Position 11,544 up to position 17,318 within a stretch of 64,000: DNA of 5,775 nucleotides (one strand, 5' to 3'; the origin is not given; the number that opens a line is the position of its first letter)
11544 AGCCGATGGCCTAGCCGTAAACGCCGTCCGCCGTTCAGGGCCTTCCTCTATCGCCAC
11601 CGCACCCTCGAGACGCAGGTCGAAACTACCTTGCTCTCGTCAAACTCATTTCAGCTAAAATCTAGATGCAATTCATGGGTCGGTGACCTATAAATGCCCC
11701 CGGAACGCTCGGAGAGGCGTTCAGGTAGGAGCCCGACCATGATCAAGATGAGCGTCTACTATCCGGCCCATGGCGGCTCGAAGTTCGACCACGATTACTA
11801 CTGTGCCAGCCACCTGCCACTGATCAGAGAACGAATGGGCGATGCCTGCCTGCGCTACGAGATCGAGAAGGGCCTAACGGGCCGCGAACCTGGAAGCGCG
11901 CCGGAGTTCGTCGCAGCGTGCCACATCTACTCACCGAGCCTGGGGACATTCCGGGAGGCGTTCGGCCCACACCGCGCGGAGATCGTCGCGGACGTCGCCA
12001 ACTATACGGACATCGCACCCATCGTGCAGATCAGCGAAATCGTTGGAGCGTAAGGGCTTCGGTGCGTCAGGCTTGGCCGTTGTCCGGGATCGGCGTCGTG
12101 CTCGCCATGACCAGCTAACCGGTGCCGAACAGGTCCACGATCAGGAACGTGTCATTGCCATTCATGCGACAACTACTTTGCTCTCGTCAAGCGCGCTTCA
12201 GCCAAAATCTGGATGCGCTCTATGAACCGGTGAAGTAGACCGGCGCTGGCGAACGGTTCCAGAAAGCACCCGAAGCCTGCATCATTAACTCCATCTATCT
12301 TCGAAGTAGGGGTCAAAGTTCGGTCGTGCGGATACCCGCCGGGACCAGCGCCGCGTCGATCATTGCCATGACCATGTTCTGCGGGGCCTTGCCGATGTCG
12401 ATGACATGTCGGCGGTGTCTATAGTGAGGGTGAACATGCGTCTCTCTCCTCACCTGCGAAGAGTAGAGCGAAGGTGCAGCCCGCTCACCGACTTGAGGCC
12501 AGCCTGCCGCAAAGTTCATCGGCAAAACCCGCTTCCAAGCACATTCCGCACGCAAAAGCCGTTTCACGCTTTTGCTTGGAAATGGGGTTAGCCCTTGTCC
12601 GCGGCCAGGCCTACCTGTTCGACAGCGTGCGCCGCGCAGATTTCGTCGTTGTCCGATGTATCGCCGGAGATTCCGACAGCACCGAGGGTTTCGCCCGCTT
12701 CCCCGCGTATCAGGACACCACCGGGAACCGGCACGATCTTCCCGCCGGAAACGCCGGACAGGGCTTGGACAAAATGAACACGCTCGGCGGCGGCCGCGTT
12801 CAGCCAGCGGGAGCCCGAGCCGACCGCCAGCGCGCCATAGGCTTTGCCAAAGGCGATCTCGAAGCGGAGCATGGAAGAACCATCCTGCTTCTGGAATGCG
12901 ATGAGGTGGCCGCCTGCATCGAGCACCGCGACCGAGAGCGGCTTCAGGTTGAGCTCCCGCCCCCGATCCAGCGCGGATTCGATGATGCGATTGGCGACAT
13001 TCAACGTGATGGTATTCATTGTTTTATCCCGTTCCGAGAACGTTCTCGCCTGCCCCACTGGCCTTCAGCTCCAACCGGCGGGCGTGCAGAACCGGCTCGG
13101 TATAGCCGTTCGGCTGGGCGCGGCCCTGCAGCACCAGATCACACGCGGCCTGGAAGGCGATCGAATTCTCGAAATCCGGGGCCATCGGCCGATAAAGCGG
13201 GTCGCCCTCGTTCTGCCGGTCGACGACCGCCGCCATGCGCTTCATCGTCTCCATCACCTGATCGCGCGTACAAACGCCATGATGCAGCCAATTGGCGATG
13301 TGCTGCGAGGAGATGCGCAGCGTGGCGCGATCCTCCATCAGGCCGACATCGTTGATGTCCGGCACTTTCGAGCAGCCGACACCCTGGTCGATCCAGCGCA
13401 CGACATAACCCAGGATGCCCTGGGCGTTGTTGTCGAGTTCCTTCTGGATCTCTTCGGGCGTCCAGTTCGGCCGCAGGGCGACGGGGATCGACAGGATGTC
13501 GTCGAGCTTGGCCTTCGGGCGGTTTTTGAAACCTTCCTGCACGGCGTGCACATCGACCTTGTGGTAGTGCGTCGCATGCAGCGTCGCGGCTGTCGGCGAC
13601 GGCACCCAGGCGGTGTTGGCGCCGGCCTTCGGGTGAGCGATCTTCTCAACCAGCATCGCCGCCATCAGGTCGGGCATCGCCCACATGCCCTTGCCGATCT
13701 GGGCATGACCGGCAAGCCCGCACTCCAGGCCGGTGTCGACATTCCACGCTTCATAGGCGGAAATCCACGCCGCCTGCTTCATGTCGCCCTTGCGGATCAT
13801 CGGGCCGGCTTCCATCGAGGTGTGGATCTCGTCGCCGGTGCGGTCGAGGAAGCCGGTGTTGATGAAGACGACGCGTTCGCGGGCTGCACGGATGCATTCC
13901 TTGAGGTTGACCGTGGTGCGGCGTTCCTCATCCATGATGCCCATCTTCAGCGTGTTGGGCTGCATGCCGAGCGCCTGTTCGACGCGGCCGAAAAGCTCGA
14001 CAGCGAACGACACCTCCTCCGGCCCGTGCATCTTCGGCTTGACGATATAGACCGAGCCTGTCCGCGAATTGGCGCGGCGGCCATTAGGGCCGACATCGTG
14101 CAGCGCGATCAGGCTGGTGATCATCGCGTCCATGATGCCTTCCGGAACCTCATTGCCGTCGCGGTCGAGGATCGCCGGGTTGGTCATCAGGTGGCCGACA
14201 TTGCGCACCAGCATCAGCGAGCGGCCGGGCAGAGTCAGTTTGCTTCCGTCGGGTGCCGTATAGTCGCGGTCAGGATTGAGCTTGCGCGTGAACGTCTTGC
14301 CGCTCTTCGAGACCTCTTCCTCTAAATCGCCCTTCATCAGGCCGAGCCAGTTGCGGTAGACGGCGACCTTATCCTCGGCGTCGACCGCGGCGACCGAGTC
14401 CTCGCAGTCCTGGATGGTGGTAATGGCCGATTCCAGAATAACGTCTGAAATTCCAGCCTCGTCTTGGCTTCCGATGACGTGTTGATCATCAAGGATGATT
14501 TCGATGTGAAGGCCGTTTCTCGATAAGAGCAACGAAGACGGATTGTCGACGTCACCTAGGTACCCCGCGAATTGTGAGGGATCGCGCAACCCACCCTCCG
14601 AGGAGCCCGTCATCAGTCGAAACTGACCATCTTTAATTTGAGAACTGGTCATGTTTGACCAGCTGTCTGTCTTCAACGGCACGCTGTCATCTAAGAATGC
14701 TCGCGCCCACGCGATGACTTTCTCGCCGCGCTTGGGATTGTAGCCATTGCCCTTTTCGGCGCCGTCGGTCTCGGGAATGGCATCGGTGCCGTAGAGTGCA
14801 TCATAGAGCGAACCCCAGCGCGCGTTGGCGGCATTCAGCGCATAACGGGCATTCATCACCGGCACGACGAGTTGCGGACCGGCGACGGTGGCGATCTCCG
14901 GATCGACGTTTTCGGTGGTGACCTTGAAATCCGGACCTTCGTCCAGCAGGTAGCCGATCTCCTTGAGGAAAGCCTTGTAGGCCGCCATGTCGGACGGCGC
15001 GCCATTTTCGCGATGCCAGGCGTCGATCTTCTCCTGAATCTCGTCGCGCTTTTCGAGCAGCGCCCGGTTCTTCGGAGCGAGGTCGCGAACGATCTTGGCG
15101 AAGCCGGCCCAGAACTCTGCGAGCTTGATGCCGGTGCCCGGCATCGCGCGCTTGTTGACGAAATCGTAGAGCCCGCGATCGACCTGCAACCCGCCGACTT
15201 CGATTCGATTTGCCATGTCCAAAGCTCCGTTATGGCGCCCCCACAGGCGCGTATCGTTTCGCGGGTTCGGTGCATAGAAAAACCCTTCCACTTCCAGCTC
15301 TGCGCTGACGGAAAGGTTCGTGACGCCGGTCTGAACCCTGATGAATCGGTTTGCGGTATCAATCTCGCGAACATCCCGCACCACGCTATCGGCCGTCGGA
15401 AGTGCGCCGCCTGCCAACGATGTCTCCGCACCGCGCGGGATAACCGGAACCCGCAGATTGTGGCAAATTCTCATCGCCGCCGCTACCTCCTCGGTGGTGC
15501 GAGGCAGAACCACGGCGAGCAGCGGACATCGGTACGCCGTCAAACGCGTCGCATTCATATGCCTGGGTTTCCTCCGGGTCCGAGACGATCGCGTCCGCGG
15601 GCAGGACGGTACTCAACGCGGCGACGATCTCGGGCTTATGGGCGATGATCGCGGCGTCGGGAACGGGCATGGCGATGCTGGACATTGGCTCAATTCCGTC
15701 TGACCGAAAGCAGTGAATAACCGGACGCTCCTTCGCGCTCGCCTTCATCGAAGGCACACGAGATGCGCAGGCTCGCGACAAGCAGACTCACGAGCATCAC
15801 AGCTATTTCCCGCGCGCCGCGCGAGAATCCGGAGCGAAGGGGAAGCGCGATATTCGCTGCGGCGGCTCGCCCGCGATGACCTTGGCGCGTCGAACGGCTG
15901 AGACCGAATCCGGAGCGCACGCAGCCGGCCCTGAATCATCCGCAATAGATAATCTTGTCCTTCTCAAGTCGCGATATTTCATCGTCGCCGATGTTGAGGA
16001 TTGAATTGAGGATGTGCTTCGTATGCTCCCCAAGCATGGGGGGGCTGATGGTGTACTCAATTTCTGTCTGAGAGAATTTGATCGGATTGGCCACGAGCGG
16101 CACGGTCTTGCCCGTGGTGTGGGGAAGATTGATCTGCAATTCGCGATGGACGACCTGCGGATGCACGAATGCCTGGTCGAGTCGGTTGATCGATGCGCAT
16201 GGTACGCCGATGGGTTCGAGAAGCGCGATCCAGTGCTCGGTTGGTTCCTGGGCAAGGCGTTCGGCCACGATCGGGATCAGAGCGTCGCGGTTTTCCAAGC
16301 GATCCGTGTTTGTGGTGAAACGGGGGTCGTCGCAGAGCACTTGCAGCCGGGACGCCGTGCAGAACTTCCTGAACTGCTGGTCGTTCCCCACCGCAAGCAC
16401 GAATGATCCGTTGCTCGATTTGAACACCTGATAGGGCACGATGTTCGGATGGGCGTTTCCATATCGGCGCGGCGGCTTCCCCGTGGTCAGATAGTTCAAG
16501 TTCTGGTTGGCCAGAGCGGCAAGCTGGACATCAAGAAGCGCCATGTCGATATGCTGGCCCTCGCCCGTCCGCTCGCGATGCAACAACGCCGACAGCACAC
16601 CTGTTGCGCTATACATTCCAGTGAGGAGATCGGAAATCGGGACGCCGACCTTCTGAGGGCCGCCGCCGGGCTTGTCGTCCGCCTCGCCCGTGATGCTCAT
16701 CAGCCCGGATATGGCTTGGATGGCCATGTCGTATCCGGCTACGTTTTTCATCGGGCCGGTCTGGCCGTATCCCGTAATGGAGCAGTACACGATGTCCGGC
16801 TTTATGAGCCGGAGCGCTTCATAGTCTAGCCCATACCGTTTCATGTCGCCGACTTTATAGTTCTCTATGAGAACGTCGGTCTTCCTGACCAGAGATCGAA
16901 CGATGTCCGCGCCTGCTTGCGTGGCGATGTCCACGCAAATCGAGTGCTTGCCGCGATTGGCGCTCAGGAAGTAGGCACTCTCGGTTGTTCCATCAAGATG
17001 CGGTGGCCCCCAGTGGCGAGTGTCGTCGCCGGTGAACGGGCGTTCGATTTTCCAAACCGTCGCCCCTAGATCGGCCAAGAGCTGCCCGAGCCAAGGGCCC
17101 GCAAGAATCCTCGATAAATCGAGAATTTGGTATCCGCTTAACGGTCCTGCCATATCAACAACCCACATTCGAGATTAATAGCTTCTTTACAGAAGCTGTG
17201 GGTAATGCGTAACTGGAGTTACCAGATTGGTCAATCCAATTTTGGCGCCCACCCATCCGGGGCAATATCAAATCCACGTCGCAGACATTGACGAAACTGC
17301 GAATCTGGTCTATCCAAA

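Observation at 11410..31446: Recurring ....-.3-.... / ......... operator motif links five promoter regions into a putative GntR(FadR-type) regulon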

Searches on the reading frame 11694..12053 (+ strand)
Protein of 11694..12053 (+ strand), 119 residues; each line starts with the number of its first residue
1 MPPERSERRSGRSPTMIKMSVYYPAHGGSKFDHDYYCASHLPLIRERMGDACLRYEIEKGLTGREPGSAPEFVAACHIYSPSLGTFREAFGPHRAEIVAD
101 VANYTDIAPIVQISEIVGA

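Call 7: search_protein_families(library=pfam, proteins=[window:11694-12053:+])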
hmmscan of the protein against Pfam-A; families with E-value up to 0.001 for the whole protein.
window:11694-12053:+ (119 aa): 1 family
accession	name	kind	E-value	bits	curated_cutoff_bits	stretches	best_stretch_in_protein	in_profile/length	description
PF07110.17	EthD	-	2.8e-05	25.6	22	1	33-106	10-94/96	EthD domain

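Call 31: search_protein_families(library=ncbifam, proteins=[window:11739-12053:+], max_evalue=0.00001)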
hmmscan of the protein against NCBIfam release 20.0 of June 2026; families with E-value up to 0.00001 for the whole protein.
window:11739-12053:+ (104 aa): 1 family
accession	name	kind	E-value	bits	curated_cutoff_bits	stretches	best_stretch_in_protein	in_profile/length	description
TIGR02118.1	TIGR02118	subfamily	1.5e-32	112.3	30.5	1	1-102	1-101/103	EthD family reductase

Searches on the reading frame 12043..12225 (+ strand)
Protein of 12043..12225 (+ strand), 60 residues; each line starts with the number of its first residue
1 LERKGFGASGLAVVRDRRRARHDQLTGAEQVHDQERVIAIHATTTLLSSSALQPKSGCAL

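Call 58: search_protein_families(library=pfam, proteins=[window:12043-12225:+], max_evalue=0.01)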
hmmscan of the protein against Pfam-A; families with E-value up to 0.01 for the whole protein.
window:12043-12225:+ (60 aa): 0 families

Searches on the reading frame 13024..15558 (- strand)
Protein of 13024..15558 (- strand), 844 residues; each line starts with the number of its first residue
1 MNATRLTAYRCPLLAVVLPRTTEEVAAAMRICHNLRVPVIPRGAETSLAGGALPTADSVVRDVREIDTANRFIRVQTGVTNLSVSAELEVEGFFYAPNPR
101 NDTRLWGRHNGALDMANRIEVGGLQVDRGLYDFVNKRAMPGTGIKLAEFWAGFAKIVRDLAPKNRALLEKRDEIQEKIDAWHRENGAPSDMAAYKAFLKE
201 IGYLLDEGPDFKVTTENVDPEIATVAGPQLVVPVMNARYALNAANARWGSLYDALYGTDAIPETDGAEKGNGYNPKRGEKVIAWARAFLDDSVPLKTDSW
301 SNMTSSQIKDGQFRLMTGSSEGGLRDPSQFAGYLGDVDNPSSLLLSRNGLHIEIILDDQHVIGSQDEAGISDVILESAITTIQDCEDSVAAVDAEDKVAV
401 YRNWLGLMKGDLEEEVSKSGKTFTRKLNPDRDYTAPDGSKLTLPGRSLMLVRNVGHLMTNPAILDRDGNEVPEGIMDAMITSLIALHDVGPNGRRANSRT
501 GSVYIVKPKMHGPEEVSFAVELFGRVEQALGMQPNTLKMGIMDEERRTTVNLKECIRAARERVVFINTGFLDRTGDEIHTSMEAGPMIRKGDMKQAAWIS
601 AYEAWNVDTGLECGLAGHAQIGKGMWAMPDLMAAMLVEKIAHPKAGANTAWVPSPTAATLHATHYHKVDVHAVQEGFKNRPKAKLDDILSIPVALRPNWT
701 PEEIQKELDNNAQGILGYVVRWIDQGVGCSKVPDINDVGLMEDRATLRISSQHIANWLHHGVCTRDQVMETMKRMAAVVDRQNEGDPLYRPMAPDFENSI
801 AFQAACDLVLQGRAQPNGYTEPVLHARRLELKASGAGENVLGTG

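Call 7: search_protein_families(library=pfam, proteins=[window:13024-15558:-])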
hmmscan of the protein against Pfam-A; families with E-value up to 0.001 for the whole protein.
window:13024-15558:- (844 aa): 5 families
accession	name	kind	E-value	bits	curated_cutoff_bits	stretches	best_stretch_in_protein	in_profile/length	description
PF01274.28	MS_TIM-barrel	-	2.4e-66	223.7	26.4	1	449-689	2-246/248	Malate synthase, TIM barrel domain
PF20658.2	MSG_insertion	-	1.4e-24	86.5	24.8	1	273-346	1-75/76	Malate synthase G, alpha-beta insertion domain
PF20659.2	MS_C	-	2.1e-24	86.6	23.1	1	703-799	2-100/118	Malate synthase, C-terminal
PF20656.2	MS_N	-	6.8e-19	67.6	23.5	1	130-189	2-61/64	Malate synthase, N-terminal domain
PF01565.28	FAD_binding_4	-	4.7e-15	56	26.4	1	15-100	3-93/139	FAD binding domain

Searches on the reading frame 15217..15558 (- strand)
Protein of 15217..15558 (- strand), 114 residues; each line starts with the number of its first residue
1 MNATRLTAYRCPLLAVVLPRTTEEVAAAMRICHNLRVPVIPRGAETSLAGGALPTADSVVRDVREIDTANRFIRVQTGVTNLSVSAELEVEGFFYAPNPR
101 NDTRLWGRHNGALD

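Call 53: search_protein_families(library=pfam, proteins=[window:15217-15558:-], max_evalue=0.01)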
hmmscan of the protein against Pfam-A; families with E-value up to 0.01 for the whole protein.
window:15217-15558:- (114 aa): 1 family
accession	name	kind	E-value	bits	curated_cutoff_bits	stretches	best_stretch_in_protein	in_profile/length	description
PF01565.28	FAD_binding_4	-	1.2e-16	61.1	26.4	1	15-100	3-93/139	FAD binding domain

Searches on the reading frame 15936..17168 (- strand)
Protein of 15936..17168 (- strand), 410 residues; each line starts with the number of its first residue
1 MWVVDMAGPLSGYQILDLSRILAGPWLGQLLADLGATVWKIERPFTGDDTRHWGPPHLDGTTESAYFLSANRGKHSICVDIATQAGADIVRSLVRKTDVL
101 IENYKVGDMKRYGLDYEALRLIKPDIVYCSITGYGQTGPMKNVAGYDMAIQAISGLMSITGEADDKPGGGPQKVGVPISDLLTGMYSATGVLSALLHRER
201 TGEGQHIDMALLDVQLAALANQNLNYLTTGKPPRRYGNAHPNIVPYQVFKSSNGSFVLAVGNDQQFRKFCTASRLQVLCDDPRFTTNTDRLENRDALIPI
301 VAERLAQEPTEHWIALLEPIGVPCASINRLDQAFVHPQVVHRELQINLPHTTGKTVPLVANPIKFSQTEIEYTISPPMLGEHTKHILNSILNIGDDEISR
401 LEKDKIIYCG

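Call 7: search_protein_families(library=pfam, proteins=[window:15936-17168:-])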
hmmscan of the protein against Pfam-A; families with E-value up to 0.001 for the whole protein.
window:15936-17168:- (410 aa): 1 family
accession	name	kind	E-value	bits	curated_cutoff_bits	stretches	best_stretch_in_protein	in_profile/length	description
PF02515.22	CoA_transf_3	-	3.3e-121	405.3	23.3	1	10-383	1-366/366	CoA-transferase family III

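Call 31: search_protein_families(library=ncbifam, proteins=[window:15936-17153:-], max_evalue=0.00001)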
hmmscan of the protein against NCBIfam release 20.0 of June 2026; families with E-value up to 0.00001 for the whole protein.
window:15936-17153:- (405 aa): 7 families
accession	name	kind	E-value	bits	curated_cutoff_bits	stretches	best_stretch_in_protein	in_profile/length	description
NF052585.1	SucGlutTfsCaiB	equivalog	6.8e-140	466.1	750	1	3-385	6-388/394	succinate--glutarate CoA-transferase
NF008511.0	PRK11430.1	equivalog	3.8e-85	286.3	522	1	3-364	8-357/381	CoA:oxalate CoA-transferase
NF041294.1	Scnl_mescCoAtase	equivalog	1e-81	275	700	1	5-382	4-380/381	succinyl-CoA:mesaconate CoA-transferase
NF003809.0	PRK05398.1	subfamily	4.9e-64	216.4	442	1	2-402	2-416/416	formyl-CoA transferase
TIGR03253.1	oxalate_frc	equivalog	1.9e-58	198.2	504.2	2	4-211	3-204/416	formyl-CoA transferase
NF002914.1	PRK03525.1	equivalog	3.1e-32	112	413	1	3-399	8-394/400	L-carnitine CoA-transferase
TIGR04253.1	mesacon_CoA_iso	equivalog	1.6e-23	83.3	725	1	5-267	3-257/403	2-methylfumaryl-CoA isomerase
